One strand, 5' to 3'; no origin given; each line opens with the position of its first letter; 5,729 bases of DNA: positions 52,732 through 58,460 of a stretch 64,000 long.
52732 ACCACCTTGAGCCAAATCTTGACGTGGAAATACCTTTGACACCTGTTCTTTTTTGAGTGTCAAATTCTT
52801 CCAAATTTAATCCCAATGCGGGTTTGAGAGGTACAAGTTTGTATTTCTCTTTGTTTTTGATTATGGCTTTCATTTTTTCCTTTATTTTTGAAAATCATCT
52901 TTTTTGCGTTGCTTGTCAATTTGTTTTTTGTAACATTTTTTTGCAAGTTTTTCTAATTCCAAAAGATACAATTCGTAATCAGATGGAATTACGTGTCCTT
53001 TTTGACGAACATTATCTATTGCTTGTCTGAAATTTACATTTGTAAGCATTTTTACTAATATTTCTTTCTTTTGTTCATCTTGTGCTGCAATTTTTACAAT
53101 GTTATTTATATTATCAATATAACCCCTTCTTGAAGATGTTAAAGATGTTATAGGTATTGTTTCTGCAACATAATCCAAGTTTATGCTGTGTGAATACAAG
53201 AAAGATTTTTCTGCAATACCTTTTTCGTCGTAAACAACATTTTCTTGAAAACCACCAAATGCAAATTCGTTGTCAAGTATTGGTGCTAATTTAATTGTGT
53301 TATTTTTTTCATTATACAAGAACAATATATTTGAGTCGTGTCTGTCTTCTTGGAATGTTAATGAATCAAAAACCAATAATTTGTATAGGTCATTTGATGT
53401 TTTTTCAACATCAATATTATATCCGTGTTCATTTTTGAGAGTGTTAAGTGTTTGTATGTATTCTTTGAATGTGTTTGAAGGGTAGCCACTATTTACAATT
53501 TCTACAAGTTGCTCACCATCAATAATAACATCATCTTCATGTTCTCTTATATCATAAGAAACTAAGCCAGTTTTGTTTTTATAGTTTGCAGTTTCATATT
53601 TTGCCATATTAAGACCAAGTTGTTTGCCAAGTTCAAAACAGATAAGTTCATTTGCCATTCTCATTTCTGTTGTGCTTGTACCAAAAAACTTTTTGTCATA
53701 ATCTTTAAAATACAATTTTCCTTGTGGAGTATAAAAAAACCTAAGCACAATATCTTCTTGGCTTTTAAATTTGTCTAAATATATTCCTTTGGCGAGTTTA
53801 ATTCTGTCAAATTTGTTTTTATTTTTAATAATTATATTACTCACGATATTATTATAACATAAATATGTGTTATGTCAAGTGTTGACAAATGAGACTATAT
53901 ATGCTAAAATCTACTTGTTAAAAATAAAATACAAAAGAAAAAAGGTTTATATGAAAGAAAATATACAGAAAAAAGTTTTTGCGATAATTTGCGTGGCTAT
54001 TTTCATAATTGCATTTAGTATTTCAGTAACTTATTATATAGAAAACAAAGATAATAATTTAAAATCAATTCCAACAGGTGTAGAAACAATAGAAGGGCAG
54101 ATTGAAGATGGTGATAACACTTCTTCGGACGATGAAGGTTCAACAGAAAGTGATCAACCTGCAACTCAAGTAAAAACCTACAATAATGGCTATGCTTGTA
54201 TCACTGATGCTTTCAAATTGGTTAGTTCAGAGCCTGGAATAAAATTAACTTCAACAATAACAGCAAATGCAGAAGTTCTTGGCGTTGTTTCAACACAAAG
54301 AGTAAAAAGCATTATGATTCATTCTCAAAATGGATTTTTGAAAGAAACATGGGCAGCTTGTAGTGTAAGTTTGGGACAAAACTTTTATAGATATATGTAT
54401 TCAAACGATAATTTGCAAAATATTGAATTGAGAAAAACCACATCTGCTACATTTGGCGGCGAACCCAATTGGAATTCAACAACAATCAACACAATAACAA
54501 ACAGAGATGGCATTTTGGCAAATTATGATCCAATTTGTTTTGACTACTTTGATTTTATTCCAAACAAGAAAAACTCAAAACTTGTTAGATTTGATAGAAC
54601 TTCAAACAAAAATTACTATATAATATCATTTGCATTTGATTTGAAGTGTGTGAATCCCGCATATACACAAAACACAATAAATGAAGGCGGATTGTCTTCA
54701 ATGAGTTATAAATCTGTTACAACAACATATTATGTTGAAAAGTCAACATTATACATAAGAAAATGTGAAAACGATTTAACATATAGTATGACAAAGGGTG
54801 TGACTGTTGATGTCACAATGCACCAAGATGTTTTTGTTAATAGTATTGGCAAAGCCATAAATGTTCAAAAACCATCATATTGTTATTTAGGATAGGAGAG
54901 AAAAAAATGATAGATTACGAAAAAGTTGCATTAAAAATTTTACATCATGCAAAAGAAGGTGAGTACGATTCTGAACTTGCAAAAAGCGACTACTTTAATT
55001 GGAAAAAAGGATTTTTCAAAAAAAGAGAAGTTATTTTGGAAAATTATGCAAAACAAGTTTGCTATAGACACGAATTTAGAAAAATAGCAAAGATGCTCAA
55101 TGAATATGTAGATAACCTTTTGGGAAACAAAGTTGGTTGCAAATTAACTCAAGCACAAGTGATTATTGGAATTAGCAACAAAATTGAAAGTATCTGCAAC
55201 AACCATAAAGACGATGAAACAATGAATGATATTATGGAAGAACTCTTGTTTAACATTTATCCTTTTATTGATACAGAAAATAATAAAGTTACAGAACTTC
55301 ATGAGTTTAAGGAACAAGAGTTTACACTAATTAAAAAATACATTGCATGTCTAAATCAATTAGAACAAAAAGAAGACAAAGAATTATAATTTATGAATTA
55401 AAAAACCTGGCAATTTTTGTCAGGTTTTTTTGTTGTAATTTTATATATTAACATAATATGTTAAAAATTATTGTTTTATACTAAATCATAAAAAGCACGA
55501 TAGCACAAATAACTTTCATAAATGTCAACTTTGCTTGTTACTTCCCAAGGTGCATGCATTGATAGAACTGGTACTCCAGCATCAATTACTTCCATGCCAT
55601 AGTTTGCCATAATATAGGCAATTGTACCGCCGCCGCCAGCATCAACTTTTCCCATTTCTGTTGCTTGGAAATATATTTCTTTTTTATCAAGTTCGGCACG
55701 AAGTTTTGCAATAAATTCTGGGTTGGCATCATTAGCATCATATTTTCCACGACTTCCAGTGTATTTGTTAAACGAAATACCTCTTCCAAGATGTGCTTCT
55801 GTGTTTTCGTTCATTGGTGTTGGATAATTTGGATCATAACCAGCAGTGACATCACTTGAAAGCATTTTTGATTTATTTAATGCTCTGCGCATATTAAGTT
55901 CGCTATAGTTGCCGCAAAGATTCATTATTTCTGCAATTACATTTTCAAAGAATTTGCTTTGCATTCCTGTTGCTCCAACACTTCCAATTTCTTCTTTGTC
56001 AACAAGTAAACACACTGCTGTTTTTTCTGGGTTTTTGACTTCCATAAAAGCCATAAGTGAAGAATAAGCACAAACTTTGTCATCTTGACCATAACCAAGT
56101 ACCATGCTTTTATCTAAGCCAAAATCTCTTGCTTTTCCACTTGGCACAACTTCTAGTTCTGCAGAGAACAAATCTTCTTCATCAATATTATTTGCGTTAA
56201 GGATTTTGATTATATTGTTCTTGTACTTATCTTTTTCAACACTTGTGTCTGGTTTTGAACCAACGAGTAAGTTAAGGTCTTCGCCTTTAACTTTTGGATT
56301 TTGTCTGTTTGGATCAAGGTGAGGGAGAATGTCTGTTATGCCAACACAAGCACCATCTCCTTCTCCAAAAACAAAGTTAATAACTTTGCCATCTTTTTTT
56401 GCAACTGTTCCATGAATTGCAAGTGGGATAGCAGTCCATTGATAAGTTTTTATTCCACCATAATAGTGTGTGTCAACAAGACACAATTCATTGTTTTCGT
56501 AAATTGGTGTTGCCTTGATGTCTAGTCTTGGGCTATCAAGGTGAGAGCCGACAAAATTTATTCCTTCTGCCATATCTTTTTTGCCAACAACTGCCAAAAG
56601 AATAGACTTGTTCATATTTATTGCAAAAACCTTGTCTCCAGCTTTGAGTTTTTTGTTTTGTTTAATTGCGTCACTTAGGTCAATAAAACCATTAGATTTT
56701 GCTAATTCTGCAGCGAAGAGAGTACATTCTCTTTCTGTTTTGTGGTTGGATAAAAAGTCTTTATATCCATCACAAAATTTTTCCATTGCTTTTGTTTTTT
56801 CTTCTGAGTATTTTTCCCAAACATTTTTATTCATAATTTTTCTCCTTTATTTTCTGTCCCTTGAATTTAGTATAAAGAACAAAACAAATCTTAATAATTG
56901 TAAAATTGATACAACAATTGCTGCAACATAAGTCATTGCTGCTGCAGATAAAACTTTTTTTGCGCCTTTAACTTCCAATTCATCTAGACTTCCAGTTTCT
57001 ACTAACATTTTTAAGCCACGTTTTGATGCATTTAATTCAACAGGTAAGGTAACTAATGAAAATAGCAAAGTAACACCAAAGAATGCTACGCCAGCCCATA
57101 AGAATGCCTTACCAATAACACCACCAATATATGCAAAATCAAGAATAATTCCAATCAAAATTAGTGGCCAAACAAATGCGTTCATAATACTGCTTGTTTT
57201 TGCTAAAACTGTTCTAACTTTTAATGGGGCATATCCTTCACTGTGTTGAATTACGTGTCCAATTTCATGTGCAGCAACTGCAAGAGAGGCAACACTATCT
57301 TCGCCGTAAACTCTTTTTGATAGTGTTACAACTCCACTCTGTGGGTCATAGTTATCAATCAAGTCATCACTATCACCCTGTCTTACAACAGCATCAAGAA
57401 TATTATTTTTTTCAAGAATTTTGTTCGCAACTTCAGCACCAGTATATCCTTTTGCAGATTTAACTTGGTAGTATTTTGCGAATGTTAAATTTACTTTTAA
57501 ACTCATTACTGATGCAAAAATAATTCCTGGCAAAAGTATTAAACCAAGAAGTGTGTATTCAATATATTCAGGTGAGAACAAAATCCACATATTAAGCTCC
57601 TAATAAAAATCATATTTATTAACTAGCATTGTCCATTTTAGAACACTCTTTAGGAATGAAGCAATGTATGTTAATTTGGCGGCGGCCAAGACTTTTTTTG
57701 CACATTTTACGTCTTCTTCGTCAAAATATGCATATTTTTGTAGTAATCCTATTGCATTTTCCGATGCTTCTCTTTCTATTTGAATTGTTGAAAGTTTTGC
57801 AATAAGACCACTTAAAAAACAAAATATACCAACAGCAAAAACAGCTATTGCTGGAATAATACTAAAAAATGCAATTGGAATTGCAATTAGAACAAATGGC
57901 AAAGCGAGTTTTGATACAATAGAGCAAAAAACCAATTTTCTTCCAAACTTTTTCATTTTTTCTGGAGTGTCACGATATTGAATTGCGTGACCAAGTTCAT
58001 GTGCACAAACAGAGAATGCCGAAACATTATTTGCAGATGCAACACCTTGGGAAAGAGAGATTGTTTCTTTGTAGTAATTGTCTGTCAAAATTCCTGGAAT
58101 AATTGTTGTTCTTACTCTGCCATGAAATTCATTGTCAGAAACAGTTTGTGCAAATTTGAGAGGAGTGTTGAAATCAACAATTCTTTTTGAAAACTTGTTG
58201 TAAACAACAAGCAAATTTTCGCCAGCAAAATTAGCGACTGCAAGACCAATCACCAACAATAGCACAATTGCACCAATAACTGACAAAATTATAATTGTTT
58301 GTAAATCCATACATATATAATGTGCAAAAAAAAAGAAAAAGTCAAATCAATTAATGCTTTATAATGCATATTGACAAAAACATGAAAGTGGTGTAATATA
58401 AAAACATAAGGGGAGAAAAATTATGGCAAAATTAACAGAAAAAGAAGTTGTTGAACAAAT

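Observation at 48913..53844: Five tandem, translationally coupled HipA_C-like kinase-fold paralogs reading directly into mnmE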

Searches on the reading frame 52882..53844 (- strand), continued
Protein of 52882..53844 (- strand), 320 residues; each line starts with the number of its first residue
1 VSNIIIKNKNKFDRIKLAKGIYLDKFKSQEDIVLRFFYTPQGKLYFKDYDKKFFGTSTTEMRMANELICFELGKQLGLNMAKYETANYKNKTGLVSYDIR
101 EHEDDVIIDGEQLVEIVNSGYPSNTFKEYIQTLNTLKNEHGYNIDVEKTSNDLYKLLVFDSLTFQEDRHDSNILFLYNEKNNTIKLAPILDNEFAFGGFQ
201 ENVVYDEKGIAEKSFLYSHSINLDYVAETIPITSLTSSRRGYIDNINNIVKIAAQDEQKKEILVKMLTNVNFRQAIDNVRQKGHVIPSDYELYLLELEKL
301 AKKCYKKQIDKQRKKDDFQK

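Call 53: search_solved_structures(query=A2, max_evalue=10, show_alignments=5)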
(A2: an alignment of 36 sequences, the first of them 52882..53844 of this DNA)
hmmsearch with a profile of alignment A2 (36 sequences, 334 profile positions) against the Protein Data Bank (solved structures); distinct sequences matched with E-value up to 10: 6.
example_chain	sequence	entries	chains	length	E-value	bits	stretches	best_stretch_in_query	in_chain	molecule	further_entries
3akj_A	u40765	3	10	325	8e-08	35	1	72-205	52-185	CtkA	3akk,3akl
8ezr_B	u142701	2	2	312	0.0061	19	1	76-199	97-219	HipT(Lp)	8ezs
7vkb_A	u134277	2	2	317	0.0069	18.8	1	76-199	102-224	HipA_C domain-containing protein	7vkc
7cun_H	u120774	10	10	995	0.29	13.4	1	249-321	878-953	Integrator complex subunit 8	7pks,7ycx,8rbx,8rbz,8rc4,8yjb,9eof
4pu5_A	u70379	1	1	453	0.7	12.2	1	72-105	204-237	Toxin-antitoxin system toxin HipA family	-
4pu3_A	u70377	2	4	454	0.7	12.2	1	72-105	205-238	Toxin-antitoxin system toxin HipA family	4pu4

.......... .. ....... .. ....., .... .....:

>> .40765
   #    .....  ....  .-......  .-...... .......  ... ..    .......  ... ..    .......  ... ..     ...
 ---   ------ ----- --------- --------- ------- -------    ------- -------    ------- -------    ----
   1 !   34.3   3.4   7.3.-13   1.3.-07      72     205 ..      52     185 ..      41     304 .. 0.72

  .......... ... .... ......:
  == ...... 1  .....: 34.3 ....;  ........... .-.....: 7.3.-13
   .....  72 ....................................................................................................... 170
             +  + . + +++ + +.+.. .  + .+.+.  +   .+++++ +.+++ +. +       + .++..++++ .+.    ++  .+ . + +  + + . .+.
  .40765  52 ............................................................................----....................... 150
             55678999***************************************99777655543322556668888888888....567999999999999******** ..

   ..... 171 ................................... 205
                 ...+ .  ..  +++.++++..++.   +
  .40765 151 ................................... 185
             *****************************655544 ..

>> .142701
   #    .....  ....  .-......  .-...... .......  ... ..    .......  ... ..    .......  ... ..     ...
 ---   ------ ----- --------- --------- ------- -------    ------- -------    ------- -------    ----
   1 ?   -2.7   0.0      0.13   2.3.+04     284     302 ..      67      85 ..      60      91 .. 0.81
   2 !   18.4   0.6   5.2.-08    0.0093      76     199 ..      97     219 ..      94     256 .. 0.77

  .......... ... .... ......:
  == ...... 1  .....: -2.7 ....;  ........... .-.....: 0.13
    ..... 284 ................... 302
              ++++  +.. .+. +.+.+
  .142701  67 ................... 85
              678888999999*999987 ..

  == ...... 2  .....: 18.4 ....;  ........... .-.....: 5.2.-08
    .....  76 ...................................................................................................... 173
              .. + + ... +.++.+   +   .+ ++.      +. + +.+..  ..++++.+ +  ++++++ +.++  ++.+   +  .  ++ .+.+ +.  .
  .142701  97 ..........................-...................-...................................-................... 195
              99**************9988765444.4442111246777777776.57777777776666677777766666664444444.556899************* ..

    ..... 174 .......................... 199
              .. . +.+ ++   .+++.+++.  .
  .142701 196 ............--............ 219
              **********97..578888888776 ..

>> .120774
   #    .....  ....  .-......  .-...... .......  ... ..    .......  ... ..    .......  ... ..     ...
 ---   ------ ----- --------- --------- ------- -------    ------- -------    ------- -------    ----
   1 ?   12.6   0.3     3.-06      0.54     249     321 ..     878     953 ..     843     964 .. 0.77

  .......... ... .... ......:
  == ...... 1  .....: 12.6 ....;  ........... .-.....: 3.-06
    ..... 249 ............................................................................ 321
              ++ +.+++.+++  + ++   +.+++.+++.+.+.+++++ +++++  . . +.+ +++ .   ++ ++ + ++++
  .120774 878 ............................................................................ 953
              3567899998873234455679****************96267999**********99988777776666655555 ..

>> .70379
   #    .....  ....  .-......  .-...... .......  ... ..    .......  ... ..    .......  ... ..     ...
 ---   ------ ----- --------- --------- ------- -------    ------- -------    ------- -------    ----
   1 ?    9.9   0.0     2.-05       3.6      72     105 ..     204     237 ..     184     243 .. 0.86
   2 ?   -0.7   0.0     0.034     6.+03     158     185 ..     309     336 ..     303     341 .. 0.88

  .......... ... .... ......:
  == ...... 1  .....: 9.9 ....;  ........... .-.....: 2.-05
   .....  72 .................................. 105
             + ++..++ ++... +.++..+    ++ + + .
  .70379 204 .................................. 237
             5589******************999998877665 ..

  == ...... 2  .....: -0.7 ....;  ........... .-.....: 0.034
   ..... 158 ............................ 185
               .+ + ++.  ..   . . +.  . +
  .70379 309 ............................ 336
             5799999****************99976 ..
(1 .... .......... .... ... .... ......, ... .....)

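Call 56: search_protein_families(library=pfam, proteins=[P0129, P0166, P0170, P0173, P0119, P0126, P0087, P0102, P0139, P0117], max_evalue=0.01)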
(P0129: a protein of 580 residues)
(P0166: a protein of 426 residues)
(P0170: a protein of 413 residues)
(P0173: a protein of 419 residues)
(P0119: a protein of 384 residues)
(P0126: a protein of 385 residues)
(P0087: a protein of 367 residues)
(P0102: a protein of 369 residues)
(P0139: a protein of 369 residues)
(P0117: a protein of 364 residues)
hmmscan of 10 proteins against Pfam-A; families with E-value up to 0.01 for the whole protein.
P0129 (580 aa): 1 family
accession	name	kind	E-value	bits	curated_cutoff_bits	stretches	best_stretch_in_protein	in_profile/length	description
PF25223.1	DUF7841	-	0.0028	18.3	25.2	0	301-358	35-93/114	Domain of unknown function (DUF7841)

P0166 (426 aa): 0 families

P0170 (413 aa): 1 family
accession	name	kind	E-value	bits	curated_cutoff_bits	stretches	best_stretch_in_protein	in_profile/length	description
PF07804.18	HipA_C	-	2.5e-05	24.5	30.5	1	69-209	38-159/213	HipA-like C-terminal domain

P0173 (419 aa): 1 family
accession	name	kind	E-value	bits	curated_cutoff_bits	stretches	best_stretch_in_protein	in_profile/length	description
PF07804.18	HipA_C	-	5e-08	33.3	30.5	1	231-313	117-184/213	HipA-like C-terminal domain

P0119 (384 aa): 0 families

P0126 (385 aa): 0 families

P0087 (367 aa): 0 families

P0102 (369 aa): 1 family
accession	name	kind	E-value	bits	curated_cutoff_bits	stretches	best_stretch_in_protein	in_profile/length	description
PF20613.4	HipA_2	-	1.7e-05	24.6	27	0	202-252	110-162/240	HipA-like kinase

P0139 (369 aa): 0 families

P0117 (364 aa): 1 family
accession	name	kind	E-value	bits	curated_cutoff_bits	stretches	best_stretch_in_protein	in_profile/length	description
PF07804.18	HipA_C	-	4.6e-07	30.1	30.5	1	85-216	35-159/213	HipA-like C-terminal domain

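Call 79: find_related_loci(query=A2, collection=viral_contigs, flank=6000)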
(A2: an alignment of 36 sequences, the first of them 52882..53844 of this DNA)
Query A2 (320 aa) in viral_contigs; peptide patterns used: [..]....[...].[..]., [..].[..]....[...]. (x = any residue, [..] = any of these).
56 stretches matched a pattern, but none encodes a relative of the query by tblastn (E <= 1e-3).

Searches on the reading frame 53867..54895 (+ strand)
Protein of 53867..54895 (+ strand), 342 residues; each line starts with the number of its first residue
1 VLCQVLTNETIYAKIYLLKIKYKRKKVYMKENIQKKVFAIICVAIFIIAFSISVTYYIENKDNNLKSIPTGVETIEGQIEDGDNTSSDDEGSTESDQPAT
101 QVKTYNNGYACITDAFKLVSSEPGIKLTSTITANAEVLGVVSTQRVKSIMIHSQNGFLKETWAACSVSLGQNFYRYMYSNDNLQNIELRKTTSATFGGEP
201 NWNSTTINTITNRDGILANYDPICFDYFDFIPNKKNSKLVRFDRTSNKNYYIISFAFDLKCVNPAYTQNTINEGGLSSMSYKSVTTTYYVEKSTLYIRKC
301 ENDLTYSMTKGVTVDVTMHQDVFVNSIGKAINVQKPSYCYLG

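Call 23: search_protein_families(library=pfam, proteins=[window:53867-54895:+], max_evalue=0.001)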
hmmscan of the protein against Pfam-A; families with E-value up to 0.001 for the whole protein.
window:53867-54895:+ (342 aa): 0 families

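Call 44: search_protein_families(library=padloc, proteins=[window:53867-54895:+], max_evalue=0.01)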
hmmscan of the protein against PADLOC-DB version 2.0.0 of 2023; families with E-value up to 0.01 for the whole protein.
window:53867-54895:+ (342 aa): 0 families

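Call 45: search_protein_families(library=phrogs, proteins=[window:53867-54895:+], max_evalue=0.01)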
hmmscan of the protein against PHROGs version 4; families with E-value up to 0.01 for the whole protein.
window:53867-54895:+ (342 aa): 0 families

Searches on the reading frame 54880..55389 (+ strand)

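Call 23: search_protein_families(library=pfam, proteins=[window:54880-55389:+], max_evalue=0.001)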
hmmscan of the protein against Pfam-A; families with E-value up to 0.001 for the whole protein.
window:54880-55389:+ (169 aa): 0 families

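Call 44: search_protein_families(library=padloc, proteins=[window:54880-55389:+], max_evalue=0.01)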
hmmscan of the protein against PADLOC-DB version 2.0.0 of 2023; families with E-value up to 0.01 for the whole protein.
window:54880-55389:+ (169 aa): 0 families

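Call 45: search_protein_families(library=phrogs, proteins=[window:54880-55389:+], max_evalue=0.01)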
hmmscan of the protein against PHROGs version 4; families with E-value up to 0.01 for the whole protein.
window:54880-55389:+ (169 aa): 1 family
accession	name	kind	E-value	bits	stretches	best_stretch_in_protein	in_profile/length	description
phrog_23545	-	head and packaging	8.8e-05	23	1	29-118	257-343/344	virion structural protein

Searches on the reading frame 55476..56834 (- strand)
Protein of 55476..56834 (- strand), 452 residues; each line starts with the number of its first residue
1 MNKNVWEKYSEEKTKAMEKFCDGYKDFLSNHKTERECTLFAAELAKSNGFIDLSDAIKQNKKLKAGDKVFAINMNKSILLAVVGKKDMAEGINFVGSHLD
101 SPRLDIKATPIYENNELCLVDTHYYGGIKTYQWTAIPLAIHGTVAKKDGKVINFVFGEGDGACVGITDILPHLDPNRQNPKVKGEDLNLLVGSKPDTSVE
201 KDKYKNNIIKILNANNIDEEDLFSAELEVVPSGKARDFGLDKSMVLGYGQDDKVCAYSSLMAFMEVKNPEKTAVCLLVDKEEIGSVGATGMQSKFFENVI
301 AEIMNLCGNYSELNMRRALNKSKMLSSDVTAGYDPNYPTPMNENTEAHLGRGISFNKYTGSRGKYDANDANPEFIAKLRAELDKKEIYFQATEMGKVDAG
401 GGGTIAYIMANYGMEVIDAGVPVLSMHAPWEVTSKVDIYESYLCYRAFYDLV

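Call 23: search_protein_families(library=pfam, proteins=[window:55476-56834:-], max_evalue=0.001)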
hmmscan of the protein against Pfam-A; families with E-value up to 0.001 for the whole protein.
window:55476-56834:- (452 aa): 2 families
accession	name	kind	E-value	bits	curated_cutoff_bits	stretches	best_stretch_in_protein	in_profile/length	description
PF02127.20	Peptidase_M18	-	3e-81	273.9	24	1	27-449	1-432/432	Aminopeptidase I zinc metalloprotease (M18)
PF05343.19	Peptidase_M42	-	2e-05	24.2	23.2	0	323-440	178-288/292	M42 glutamyl aminopeptidase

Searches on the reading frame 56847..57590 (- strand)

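Call 23: search_protein_families(library=pfam, proteins=[window:56847-57590:-], max_evalue=0.001)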
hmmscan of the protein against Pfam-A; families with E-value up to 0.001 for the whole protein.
window:56847-57590:- (247 aa): 1 family
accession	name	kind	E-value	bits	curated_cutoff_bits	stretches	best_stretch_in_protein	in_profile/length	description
PF04298.18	Zn_peptidase_2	-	1.6e-74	250.6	27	1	17-239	3-217/218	Putative neutral zinc metallopeptidase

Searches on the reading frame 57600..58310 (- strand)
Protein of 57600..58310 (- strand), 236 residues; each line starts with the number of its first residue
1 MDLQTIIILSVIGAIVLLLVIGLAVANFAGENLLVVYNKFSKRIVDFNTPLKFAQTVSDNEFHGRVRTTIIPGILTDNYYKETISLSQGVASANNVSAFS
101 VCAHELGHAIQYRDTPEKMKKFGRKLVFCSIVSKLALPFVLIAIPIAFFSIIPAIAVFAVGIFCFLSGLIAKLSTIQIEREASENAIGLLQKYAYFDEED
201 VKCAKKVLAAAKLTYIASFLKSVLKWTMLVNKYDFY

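Call 23: search_protein_families(library=pfam, proteins=[window:57600-58310:-], max_evalue=0.001)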
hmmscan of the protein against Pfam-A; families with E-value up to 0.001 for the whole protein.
window:57600-58310:- (236 aa): 1 family
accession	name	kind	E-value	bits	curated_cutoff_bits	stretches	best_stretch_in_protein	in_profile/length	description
PF04298.18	Zn_peptidase_2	-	1.3e-32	113.5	27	1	16-229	2-213/218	Putative neutral zinc metallopeptidase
